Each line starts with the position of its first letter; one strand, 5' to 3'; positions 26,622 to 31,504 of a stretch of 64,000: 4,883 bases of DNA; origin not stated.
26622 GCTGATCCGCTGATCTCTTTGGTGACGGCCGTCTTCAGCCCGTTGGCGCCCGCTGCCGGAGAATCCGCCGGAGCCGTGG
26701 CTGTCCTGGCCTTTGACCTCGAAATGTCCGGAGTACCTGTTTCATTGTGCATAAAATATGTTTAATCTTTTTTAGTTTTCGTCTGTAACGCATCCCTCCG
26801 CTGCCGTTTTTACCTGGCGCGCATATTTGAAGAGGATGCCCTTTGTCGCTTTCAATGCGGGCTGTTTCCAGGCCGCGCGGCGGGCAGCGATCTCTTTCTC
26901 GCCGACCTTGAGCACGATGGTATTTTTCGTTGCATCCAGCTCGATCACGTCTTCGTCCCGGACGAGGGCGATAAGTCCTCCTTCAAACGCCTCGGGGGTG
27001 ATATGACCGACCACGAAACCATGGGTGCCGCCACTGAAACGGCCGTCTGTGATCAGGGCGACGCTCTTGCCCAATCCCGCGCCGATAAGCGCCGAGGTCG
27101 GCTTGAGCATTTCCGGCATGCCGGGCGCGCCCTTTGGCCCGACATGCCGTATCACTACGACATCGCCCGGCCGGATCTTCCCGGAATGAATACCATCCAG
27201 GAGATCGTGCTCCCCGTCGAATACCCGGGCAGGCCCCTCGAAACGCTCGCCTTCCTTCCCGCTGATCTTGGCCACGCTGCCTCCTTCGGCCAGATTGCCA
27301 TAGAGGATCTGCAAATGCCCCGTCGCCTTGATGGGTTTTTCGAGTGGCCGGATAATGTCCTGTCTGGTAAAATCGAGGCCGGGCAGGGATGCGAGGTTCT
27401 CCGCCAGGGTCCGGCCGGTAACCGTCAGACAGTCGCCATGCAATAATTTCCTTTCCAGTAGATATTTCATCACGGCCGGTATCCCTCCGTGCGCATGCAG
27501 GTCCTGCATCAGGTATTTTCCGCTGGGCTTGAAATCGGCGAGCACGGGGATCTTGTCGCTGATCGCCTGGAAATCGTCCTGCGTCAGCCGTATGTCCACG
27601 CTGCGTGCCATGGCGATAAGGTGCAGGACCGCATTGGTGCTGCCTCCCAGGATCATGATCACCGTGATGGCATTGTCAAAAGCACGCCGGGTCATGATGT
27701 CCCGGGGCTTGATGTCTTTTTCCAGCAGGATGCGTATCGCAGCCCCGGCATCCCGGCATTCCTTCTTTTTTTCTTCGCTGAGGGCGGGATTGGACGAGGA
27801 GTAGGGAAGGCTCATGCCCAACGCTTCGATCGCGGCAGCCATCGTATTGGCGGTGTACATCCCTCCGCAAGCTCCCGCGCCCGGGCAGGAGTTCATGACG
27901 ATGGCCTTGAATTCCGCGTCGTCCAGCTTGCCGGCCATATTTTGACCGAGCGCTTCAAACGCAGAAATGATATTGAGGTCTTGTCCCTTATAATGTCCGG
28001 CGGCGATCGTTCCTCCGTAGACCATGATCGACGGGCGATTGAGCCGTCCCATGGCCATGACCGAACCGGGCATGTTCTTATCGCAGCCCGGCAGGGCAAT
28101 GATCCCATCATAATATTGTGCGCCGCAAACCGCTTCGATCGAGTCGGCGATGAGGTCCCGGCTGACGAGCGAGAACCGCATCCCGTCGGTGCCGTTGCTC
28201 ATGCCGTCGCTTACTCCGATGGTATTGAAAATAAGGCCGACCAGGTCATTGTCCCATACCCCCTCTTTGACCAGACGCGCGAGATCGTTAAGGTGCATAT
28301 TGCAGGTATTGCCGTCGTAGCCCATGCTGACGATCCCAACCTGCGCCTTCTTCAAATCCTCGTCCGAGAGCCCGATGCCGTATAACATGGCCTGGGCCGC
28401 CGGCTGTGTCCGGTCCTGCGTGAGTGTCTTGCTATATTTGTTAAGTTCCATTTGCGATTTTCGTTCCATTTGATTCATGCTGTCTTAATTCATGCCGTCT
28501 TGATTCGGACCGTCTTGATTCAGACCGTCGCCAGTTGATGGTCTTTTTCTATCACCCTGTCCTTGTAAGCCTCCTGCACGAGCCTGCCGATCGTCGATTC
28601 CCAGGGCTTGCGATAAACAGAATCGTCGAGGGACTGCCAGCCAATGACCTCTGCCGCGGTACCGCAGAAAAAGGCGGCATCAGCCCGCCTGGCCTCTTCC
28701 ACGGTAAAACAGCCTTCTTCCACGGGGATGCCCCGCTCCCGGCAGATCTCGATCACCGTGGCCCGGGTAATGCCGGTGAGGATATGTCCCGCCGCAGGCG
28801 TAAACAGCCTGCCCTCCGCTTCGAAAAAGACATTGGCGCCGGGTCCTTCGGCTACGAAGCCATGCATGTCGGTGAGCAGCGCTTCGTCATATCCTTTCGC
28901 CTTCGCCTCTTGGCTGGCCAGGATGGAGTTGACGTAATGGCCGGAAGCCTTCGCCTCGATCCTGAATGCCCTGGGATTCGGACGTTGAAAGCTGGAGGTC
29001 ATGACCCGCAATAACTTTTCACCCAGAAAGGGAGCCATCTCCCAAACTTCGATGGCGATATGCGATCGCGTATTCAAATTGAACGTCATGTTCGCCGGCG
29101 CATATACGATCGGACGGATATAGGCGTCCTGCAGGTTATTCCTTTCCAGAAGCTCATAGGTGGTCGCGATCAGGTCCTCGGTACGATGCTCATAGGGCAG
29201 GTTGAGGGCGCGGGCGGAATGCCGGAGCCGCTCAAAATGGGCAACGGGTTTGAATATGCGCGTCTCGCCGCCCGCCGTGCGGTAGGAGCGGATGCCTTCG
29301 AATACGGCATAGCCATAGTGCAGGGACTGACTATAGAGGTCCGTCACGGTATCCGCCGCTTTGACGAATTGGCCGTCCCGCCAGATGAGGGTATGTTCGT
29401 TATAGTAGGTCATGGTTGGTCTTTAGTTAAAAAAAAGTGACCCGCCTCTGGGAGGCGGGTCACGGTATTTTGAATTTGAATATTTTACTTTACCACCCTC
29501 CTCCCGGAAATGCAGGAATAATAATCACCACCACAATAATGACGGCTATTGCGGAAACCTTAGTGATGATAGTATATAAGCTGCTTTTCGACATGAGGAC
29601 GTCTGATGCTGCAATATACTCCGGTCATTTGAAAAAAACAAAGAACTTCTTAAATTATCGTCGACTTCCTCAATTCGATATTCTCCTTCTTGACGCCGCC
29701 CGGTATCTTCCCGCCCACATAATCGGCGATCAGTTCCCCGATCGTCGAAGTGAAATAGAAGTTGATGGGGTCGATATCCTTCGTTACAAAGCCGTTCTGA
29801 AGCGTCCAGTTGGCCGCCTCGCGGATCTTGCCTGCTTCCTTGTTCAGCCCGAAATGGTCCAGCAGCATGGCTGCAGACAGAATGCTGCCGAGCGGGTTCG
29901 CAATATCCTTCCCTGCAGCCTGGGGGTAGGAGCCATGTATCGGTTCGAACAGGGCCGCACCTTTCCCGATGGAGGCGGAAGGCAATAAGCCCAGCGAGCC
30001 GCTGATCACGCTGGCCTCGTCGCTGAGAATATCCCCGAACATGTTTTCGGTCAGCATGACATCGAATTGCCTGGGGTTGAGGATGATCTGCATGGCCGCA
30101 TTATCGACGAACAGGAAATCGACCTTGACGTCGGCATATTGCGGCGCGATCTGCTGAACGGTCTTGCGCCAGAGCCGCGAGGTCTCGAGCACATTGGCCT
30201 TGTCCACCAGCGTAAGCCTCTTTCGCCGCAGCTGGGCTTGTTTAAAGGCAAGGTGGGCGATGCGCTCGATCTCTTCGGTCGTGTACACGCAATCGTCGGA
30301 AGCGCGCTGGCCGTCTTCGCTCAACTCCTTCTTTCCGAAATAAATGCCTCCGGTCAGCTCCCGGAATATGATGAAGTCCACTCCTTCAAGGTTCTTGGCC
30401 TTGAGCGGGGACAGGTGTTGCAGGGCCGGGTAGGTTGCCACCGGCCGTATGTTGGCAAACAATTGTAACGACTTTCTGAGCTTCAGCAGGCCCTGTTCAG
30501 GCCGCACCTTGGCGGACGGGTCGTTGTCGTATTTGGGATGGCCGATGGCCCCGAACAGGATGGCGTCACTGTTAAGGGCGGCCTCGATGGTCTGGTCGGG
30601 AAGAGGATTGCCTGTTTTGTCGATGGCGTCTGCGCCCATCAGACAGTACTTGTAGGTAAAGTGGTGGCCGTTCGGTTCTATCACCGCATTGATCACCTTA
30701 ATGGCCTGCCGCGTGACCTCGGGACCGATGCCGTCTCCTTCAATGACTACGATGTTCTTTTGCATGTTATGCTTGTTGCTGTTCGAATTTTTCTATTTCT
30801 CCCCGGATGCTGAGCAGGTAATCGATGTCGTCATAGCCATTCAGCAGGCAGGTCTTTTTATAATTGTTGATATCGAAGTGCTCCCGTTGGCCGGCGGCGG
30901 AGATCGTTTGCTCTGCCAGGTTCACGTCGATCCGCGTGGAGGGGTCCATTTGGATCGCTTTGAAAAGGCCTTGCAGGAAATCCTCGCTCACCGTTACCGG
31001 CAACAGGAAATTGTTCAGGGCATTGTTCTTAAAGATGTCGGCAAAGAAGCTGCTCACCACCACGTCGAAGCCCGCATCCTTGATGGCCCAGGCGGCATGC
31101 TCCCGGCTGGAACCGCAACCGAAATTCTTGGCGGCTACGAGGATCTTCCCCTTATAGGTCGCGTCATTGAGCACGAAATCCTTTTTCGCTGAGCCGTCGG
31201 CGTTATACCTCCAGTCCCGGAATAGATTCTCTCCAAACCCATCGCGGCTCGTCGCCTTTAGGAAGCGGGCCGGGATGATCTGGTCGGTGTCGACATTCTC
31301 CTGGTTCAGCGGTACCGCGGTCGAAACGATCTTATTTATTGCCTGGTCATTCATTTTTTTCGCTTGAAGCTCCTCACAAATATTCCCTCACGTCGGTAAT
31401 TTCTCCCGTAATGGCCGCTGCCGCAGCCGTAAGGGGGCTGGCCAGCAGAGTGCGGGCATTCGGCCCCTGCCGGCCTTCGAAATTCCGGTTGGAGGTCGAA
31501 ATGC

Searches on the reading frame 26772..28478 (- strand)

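Call 23: search_protein_families(library=ncbifam, proteins=[window:26772-28478:-], max_evalue=1e-10)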
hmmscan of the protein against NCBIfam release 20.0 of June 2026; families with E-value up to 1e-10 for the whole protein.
window:26772-28478:- (568 aa): 8 families
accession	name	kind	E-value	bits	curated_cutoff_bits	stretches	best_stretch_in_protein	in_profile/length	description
NF002068.0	PRK00911.1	subfamily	7.7e-239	793.8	644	1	13-567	4-557/559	dihydroxy-acid dehydratase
TIGR00110.1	ilvD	equivalog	1.4e-218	726.8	618.15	1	28-566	2-542/543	dihydroxy-acid dehydratase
NF004784.0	PRK06131.1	subfamily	7.4e-131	437.3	539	1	11-566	12-561/576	dihydroxy-acid dehydratase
NF009103.0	PRK12448.1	equivalog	3.4e-127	425.2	710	2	15-363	5-362/616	dihydroxy-acid dehydratase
NF009560.0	PRK13017.1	subfamily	8.6e-118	394.1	684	1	32-566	32-576/595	dihydroxy-acid dehydratase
NF009559.0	PRK13016.1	equivalog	4e-116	388.5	882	1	5-564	3-560/578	L-arabinonate dehydratase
TIGR01196.1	edd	equivalog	1.5e-74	251.4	708.25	1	43-561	63-594/601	phosphogluconate dehydratase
TIGR03432.1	yjhG_yagF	hypoth_equivalog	1e-62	212.2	808.15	1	90-522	113-571/640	YjhG/YagF family D-xylonate dehydratase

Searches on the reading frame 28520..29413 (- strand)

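Call 6: search_protein_families(library=pfam, proteins=[window:28520-29413:-], max_evalue=0.01)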
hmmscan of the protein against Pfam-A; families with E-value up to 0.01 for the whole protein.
window:28520-29413:- (297 aa): 2 families
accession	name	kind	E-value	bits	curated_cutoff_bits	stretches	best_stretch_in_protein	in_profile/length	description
PF01063.24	Aminotran_4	-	5e-50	170.9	28.5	1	37-258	2-219/223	Amino-transferase class IV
PF09569.16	RE_ScaI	-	0.0077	16.4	25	0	73-164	2-95/192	ScaI restriction endonuclease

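Call 7: search_protein_families(library=ncbifam, proteins=[window:28520-29413:-], max_evalue=0.01)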
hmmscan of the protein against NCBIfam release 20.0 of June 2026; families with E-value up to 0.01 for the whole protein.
window:28520-29413:- (297 aa): 22 families
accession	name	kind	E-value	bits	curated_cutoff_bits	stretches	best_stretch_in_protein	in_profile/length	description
NF005146.0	PRK06606.1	equivalog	2.3e-78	263.3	279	1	5-292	4-297/307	branched-chain amino acid transaminase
TIGR01122.1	ilvE_I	equivalog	3.4e-74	249.7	245.55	1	11-291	1-288/298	branched-chain-amino-acid transaminase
NF005726.0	PRK07544.1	equivalog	6.2e-65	219.2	396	1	2-290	5-291/295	branched-chain amino acid aminotransferase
NF006185.0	PRK08320.1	subfamily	3.5e-52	177.4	363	1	8-292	3-288/292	branched-chain amino acid aminotransferase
NF009896.0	PRK13356.1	equivalog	2.9e-41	141.5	262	1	5-268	5-267/287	branched-chain amino acid aminotransferase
NF009126.0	PRK12479.1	equivalog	4.7e-38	131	518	1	7-268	3-265/299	branched-chain-amino-acid transaminase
NF005800.0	PRK07650.1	equivalog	1.6e-34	119.5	308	1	9-286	2-275/290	aminodeoxychorismate lyase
NF009897.0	PRK13357.1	equivalog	2.2e-34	118.8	307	1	10-257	43-309/358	branched-chain amino acid aminotransferase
TIGR01123.1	ilvE_II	equivalog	5.6e-33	114.2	250.05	1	11-256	1-264/313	branched-chain-amino-acid transaminase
NF005209.0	PRK06680.1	subfamily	1.2e-28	99.8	320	1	9-287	4-281/286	D-amino-acid transaminase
TIGR01121.1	D_amino_aminoT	equivalog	1.8e-25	89.7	277.45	1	13-286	5-274/276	D-amino-acid transaminase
NF009066.0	PRK12400.1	equivalog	4.3e-24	85.4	538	1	8-290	6-285/290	D-amino-acid transaminase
NF006734.0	PRK09266.1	subfamily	2.3e-17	63.1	202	1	58-283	47-262/270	hypothetical protein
NF005888.0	PRK07849.1-3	equivalog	3.5e-17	62.3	273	1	160-255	165-262/298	aminodeoxychorismate lyase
TIGR03461.1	pabC_Proteo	equivalog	6.2e-16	58.4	176.85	1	164-269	146-252/262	aminodeoxychorismate lyase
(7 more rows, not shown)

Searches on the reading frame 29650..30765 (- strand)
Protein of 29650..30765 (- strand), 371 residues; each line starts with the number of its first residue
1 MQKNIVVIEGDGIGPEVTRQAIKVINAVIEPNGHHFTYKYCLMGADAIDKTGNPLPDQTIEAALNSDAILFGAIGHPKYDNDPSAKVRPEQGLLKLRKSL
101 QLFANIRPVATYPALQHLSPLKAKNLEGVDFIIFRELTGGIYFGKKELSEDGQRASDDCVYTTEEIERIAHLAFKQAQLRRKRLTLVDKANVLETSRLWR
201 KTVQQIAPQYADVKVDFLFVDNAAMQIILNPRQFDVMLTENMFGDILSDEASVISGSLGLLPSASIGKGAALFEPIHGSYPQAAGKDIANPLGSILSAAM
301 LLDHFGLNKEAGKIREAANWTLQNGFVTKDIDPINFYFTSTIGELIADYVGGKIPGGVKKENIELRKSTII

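Call 6: search_protein_families(library=pfam, proteins=[window:29650-30765:-], max_evalue=0.01)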
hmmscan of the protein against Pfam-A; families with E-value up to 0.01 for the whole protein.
window:29650-30765:- (371 aa): 1 family
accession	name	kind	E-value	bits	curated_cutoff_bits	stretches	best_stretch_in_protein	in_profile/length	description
PF00180.25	Iso_dh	-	9.6e-127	423.4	27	1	4-345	1-347/348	Isocitrate/isopropylmalate dehydrogenase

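Call 7: search_protein_families(library=ncbifam, proteins=[window:29650-30765:-], max_evalue=0.01)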
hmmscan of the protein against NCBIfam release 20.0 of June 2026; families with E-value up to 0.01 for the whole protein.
window:29650-30765:- (371 aa): 16 families
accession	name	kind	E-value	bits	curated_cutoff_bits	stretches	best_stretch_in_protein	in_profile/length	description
TIGR00169.1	leuB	equivalog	3.8e-131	437.2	353.2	1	4-332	1-333/349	3-isopropylmalate dehydrogenase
TIGR02088.1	LEU3_arch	subfamily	2e-90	303.3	409.8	1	5-331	1-310/324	isopropylmalate/isohomocitrate dehydrogenases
NF040619.1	AksF_Meth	equivalog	3e-85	286.3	500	1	3-331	2-330/343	homoisocitrate dehydrogenase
NF002898.0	PRK03437.1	equivalog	2.9e-83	280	393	1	3-349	5-344/347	3-isopropylmalate dehydrogenase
NF040626.1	AksF2_Meth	equivalog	6.1e-81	272.2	540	1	3-327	2-308/333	homoisocitrate dehydrogenase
NF006529.0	PRK08997.1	equivalog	2.9e-72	243.4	510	1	1-331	2-318/335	isocitrate dehydrogenase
TIGR02089.1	TTC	equivalog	8.1e-69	232.2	470.4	1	4-347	5-349/352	tartrate dehydrogenase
NF040855.1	iso_homocit_dh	equivalog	2.4e-68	230.9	680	1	5-332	4-303/345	isocitrate--homoisocitrate dehydrogenase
NF006673.0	PRK09222.1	equivalog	1.2e-62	212.4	509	1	2-331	4-318/482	NADP-dependent isocitrate dehydrogenase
NF006048.0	PRK08194.1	equivalog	1.8e-60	204.9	501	1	3-332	4-333/352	tartrate dehydrogenase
TIGR02924.1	ICDH_alpha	equivalog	8.3e-53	180.1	561.35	1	4-331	2-314/473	isocitrate dehydrogenase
TIGR00175.1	mito_nad_idh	equivalog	1.4e-52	178.9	432.4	1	3-331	4-317/334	isocitrate dehydrogenase (NAD(+))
NF005036.0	PRK06451.1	equivalog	3.3e-42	144.7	484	2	213-331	268-386/412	NADP-dependent isocitrate dehydrogenase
TIGR00183.1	prok_nadp_idh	equivalog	6.3e-40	137.3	567.3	2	197-332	261-394/417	isocitrate dehydrogenase (NADP(+))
NF005425.0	PRK07006.1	equivalog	1.4e-34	119.5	490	2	217-332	279-394/416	NADP-dependent isocitrate dehydrogenase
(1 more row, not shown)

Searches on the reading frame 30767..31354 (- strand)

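Call 6: search_protein_families(library=pfam, proteins=[window:30767-31354:-], max_evalue=0.01)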
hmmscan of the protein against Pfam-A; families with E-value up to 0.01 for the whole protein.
window:30767-31354:- (195 aa): 1 family
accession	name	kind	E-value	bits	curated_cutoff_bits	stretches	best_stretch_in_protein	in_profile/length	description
PF00694.25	Aconitase_C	-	3.9e-32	111.8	22.8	1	8-124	6-130/131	Aconitase C-terminal domain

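Call 7: search_protein_families(library=ncbifam, proteins=[window:30767-31354:-], max_evalue=0.01)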
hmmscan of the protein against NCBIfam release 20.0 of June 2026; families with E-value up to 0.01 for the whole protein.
window:30767-31354:- (195 aa): 15 families
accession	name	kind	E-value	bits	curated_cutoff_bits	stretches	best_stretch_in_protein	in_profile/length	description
NF002458.0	PRK01641.1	subfamily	1e-72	243.9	167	1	5-194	3-193/202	3-isopropylmalate dehydratase small subunit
TIGR00171.1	leuD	equivalog_domain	1.8e-58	197.5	116.25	1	8-182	6-183/188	3-isopropylmalate dehydratase small subunit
TIGR02087.1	LEUD_arch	subfamily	1.6e-23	83.2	108.95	1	19-167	8-139/157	LeuD/DmdB family oxidoreductase small subunit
TIGR02084.1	leud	equivalog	2.1e-23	82.7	245.85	1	19-166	8-138/156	3-isopropylmalate dehydratase small subunit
NF040625.1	HacB2_Meth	equivalog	1.6e-22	79.7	230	1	17-170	11-144/161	homoaconitase small subunit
NF040604.2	HacB_Meth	equivalog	1.3e-20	73.9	230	1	16-151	9-127/159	homoaconitase small subunit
NF010629.0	PRK14023.1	equivalog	6.2e-13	48.9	229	1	19-125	9-105/166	homoaconitate hydratase small subunit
TIGR00139.1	h_aconitase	equivalog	1.3e-12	46.9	529.9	1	17-123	538-636/709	homoaconitase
NF005558.0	PRK07229.1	equivalog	2e-11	43.2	612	1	17-125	478-581/647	aconitate hydratase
TIGR01342.1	acon_putative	hypoth_equivalog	2e-10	39.5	719.15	1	17-125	477-586/655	putative aconitate hydratase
NF006757.0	PRK09277.1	subfamily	3e-06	25.2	686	1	69-179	758-870/888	aconitate hydratase AcnA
TIGR01340.1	aconitase_mito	equivalog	3.3e-06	25.7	825.35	1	70-125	624-679/745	aconitate hydratase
NF009520.0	PRK12881.1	subfamily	1.2e-05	23.2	905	1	69-152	763-843/893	aconitate hydratase AcnA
TIGR01341.1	aconitase_1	equivalog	6.5e-05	20.8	945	1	69-144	749-821/876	aconitate hydratase AcnA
TIGR02333.1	2met_isocit_dHY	equivalog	0.00018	19.6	1419.85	1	70-144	733-804/858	Fe/S-dependent 2-methylisocitrate dehydratase AcnD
